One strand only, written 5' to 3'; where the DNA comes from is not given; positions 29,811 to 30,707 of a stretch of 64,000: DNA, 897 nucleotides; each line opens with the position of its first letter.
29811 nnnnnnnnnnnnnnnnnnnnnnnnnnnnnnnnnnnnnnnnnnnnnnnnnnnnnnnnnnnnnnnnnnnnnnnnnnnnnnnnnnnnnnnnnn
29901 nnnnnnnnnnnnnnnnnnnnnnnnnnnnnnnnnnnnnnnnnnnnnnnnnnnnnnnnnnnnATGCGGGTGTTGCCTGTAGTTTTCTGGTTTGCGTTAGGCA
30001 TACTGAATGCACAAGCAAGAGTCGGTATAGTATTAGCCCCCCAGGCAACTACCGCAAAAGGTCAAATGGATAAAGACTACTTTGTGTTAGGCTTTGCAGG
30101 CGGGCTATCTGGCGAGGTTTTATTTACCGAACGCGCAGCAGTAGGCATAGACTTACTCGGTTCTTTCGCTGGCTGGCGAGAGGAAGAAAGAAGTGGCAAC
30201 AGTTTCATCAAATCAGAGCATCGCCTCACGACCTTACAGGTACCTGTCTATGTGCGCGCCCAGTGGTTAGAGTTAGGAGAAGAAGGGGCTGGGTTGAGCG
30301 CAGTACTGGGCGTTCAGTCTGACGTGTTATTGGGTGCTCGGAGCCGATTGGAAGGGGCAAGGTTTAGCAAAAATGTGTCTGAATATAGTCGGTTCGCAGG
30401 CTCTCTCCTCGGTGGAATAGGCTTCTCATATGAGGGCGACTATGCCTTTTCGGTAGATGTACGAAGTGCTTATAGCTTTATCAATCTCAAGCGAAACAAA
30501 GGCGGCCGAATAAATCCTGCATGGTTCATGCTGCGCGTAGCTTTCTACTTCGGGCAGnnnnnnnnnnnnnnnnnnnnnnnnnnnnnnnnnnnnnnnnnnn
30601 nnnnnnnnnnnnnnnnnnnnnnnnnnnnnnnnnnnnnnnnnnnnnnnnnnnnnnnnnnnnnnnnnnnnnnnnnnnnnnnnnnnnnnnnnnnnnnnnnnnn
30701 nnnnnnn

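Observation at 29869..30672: Disrupted tRNA array upstream of tuf: porin-like gene inserted after tRNA-Thr and a degenerate tRNA-like element in the tuf leader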

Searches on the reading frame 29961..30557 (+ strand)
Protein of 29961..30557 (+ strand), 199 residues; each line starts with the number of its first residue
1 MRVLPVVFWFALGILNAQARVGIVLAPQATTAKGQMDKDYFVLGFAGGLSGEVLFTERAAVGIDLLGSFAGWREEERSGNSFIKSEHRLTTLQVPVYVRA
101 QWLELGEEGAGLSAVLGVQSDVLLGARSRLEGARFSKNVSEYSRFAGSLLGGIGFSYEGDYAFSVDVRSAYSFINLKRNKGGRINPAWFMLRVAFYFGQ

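Call 9: search_protein_families(library=pfam, proteins=[window:29961-30557:+], max_evalue=0.01)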
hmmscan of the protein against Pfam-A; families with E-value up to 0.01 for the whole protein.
window:29961-30557:+ (199 aa): 1 family
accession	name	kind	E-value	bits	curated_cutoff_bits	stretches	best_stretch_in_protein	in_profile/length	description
PF13568.12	OMP_b-brl_2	-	5.6e-11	43.3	27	1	37-177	32-174/175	Outer membrane protein beta-barrel domain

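Call 10: find_homologous_proteins(query=window:29961-30557:+)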
Query window:29961-30557:+ (199 aa): 9 proteins with E <= 0.001 among 936 candidates.
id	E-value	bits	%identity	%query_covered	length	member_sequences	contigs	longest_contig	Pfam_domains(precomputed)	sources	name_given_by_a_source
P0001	2.8e-124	430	100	100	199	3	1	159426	PF13568.13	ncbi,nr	ncbi:MAG: outer membrane beta-barrel protein [Bacteroidia bacterium]|nr:outer membrane beta-barrel p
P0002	2.7e-102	359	82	99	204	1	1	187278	PF13568.13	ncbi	ncbi:MAG: outer membrane beta-barrel protein [Bacteroidia bacterium]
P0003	9.8e-94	331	78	95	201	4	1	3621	PF13568.13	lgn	-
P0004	1.2e-89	317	74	99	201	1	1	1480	-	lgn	-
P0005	2.2e-85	303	72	100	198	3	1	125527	PF13568.13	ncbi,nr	ncbi:MAG: PorT family protein [Bacteroidia bacterium]|nr:PorT family protein [Bacteroidia bacterium]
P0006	2.6e-78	280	67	98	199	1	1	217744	PF13568.13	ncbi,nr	ncbi:MAG: PorT family protein [Bacteroidia bacterium]|nr:PorT family protein [Bacteroidia bacterium]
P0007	3.2e-77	277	68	93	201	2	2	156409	PF13568.13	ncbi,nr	ncbi:MAG: outer membrane beta-barrel protein [Bacteroidia bacterium]|nr:outer membrane beta-barrel p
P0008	2.4e-69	251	63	92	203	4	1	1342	PF13568.13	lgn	-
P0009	7.6e-66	240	61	90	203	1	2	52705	PF13568.13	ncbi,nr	ncbi:MAG: PorT family protein [Bacteroidia bacterium]|nr:PorT family protein [Bacteroidia bacterium]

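Call 11: find_encoding_contigs(protein=P0002, flank=4000, max_places=3)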
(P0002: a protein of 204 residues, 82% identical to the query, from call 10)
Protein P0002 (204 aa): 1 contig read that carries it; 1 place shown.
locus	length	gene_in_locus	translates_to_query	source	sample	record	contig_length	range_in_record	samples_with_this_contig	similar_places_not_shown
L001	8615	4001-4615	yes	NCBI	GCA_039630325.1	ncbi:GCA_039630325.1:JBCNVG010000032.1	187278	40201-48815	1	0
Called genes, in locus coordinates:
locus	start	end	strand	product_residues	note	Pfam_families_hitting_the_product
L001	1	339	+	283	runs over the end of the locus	PF00106:adh_short, PF08659:KR, PF13561:adh_short_C2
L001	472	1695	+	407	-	PF00155:Aminotran_1_2 (weak), PF00266:Aminotran_5, PF01053:Cys_Met_Meta_PP (weak), PF01041:DegT_DnrJ_EryC1 (weak)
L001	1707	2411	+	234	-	PF01551:Peptidase_M23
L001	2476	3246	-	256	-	PF00215:OMPdecase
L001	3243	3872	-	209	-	PF03548:LolA, PF16584:LolA_2 (weak), PF17131:TP_0789-like (weak)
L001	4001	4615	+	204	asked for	PF13568:OMP_b-brl_2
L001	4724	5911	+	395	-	PF00009:GTP_EFTU, PF03144:GTP_EFTU_D2, PF03143:GTP_EFTU_D3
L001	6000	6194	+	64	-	PF00584:SecE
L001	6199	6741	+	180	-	PF02357:NusG, PF00467:KOW (weak)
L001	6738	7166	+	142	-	PF03946:Ribosomal_L11_N, PF00298:Ribosomal_L11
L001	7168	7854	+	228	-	PF00687:Ribosomal_L1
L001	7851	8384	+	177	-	PF00466:Ribosomal_L10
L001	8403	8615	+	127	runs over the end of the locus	PF16320:Ribosomal_L12_N, PF00542:Ribosomal_L12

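Call 12: find_encoding_contigs(protein=P0005, flank=4000, max_places=3)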
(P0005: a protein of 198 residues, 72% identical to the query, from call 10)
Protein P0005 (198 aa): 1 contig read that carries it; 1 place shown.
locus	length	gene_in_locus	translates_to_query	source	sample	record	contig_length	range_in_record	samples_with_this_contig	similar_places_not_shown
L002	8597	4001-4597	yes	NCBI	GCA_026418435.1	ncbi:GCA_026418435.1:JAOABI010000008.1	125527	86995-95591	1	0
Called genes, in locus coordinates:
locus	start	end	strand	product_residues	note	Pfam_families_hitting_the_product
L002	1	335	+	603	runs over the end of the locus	PF01807:Zn_ribbon_DnaG, PF08275:DNAG_N, PF01751:Toprim, PF13155:Toprim_2, PF13362:Toprim_3, PF13662:Toprim_4, PF28534:DUF8430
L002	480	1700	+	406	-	PF00155:Aminotran_1_2, PF00266:Aminotran_5, PF01053:Cys_Met_Meta_PP (weak), PF01041:DegT_DnrJ_EryC1 (faint)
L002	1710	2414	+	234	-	PF01551:Peptidase_M23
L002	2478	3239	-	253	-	PF00215:OMPdecase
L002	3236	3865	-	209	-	PF03548:LolA, PF17131:TP_0789-like (weak)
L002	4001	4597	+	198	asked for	PF13568:OMP_b-brl_2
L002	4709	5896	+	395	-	PF00009:GTP_EFTU, PF03144:GTP_EFTU_D2, PF03143:GTP_EFTU_D3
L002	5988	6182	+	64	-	PF00584:SecE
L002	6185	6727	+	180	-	PF02357:NusG, PF00467:KOW (weak)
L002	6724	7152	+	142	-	PF03946:Ribosomal_L11_N, PF00298:Ribosomal_L11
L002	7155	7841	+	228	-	PF00687:Ribosomal_L1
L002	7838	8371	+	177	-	PF00466:Ribosomal_L10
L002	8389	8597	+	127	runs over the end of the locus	PF16320:Ribosomal_L12_N, PF00542:Ribosomal_L12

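Call 13: find_encoding_contigs(protein=P0006, flank=4000, max_places=3)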
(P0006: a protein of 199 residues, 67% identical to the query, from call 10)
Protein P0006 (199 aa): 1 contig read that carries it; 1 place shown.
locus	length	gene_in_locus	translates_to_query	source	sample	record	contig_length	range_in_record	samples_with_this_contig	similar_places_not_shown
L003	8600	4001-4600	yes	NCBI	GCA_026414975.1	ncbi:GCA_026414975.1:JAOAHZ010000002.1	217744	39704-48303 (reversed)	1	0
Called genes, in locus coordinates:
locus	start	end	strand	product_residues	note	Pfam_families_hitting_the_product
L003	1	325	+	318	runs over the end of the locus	-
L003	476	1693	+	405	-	PF00155:Aminotran_1_2 (faint), PF00266:Aminotran_5, PF01053:Cys_Met_Meta_PP (weak), PF01041:DegT_DnrJ_EryC1 (faint)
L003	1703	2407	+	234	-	PF01551:Peptidase_M23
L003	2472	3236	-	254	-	PF00215:OMPdecase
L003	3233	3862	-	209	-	PF03548:LolA, PF17131:TP_0789-like (weak)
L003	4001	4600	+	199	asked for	PF13568:OMP_b-brl_2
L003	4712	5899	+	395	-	PF00009:GTP_EFTU, PF03144:GTP_EFTU_D2, PF03143:GTP_EFTU_D3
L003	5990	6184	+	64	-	PF00584:SecE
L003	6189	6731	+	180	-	PF02357:NusG, PF00467:KOW (weak)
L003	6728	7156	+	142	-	PF03946:Ribosomal_L11_N, PF00298:Ribosomal_L11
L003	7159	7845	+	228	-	PF00687:Ribosomal_L1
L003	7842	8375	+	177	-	PF00466:Ribosomal_L10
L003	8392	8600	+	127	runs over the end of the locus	PF16320:Ribosomal_L12_N, PF00542:Ribosomal_L12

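Call 14: find_encoding_contigs(protein=P0007, flank=4000, max_places=3)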
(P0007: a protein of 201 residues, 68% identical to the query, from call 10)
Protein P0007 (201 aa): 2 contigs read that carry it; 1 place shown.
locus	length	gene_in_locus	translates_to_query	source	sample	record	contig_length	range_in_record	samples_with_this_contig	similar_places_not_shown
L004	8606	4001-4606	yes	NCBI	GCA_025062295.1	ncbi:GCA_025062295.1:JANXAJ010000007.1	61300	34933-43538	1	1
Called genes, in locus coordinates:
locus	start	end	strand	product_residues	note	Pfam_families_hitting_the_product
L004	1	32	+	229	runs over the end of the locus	PF01066:CDP-OH_P_transf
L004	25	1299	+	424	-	PF23019:DUF7033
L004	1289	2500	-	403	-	PF00155:Aminotran_1_2, PF01041:DegT_DnrJ_EryC1, PF01212:Beta_elim_lyase (weak)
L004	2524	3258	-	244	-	PF00215:OMPdecase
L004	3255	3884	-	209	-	PF03548:LolA (weak), PF17131:TP_0789-like (weak)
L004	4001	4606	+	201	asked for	PF13568:OMP_b-brl_2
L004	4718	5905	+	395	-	PF00009:GTP_EFTU, PF03144:GTP_EFTU_D2, PF03143:GTP_EFTU_D3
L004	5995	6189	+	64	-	PF00584:SecE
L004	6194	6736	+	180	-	PF02357:NusG, PF00467:KOW (weak)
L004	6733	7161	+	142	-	PF03946:Ribosomal_L11_N, PF00298:Ribosomal_L11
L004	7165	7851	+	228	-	PF00687:Ribosomal_L1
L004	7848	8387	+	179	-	PF00466:Ribosomal_L10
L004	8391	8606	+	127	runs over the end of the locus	PF16320:Ribosomal_L12_N, PF00542:Ribosomal_L12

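Call 15: find_encoding_contigs(protein=P0009, flank=4000, max_places=3)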
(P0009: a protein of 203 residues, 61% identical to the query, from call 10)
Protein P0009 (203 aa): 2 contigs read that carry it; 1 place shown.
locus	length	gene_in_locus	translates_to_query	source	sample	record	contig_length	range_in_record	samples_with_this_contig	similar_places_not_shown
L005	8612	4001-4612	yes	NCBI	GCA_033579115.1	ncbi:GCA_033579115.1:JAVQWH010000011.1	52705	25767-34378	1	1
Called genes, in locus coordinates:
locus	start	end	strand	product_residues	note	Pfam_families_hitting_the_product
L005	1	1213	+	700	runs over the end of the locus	PF00005:ABC_tran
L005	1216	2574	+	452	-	PF25919:BSH_CusB (faint)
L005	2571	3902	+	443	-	PF02321:OEP (weak)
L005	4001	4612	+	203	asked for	PF13568:OMP_b-brl_2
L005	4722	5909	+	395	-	PF00009:GTP_EFTU, PF03144:GTP_EFTU_D2, PF03143:GTP_EFTU_D3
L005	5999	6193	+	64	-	PF00584:SecE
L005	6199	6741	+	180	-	PF02357:NusG, PF00467:KOW (weak)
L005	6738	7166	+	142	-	PF03946:Ribosomal_L11_N, PF00298:Ribosomal_L11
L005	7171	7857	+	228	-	PF00687:Ribosomal_L1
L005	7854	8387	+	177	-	PF00466:Ribosomal_L10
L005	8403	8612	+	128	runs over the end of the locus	PF16320:Ribosomal_L12_N, PF00542:Ribosomal_L12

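Call 16: find_encoding_contigs(protein=P0003, flank=4000, max_places=3)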
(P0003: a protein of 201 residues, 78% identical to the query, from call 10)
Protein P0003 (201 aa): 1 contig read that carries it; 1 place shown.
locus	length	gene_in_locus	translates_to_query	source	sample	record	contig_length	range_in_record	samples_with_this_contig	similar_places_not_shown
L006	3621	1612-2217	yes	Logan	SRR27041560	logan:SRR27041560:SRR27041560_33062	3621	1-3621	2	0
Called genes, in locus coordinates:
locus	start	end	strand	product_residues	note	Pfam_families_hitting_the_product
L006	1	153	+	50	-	?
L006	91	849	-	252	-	PF00215:OMPdecase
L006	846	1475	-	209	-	PF03548:LolA, PF17131:TP_0789-like (weak)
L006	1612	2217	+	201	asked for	PF13568:OMP_b-brl_2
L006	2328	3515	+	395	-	PF00009:GTP_EFTU, PF03144:GTP_EFTU_D2, PF03143:GTP_EFTU_D3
